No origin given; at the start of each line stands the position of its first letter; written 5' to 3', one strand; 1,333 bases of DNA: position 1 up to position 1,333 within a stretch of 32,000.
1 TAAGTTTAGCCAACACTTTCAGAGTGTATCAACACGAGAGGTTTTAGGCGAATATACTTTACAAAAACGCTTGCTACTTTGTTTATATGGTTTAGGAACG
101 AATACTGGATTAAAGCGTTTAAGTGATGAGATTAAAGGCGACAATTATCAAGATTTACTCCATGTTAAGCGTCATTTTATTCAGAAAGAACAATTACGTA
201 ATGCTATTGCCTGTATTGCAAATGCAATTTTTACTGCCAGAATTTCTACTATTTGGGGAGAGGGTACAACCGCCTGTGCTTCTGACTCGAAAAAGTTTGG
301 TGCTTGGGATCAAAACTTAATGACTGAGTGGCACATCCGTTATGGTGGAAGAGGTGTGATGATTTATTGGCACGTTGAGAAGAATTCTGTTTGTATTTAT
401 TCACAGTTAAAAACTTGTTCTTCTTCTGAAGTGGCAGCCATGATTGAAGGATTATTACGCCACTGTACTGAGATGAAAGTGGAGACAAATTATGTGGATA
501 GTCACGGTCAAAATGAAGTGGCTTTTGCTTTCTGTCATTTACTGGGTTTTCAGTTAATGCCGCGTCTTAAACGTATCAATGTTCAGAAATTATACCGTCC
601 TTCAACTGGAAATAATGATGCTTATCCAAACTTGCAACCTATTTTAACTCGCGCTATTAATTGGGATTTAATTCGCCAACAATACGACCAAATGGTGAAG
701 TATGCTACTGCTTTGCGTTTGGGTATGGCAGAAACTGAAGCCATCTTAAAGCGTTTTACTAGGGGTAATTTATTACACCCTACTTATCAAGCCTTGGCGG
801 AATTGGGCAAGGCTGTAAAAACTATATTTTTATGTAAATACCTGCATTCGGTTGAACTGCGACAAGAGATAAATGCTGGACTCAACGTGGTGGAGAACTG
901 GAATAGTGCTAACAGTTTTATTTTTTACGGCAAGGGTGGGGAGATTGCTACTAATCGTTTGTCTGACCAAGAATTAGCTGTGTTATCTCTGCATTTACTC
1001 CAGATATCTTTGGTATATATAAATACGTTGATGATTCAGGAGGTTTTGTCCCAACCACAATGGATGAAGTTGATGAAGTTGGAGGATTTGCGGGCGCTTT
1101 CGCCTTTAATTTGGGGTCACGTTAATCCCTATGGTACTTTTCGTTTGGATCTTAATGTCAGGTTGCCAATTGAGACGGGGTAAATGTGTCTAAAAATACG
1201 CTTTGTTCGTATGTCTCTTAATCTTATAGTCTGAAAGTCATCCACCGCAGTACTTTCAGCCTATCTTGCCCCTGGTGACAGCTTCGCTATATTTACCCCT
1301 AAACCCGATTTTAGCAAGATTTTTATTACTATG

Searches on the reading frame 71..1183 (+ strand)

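Call 76: search_protein_families(library=pfam, proteins=[window:71-1183:+], max_evalue=0.001)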
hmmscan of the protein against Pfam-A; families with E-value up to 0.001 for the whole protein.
window:71-1183:+ (370 aa): 1 family
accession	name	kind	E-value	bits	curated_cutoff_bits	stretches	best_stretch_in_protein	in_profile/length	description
PF01526.23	DDE_Tnp_Tn3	-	1.9e-135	452.1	24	1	1-357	33-389/389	Tn3 transposase DDE domain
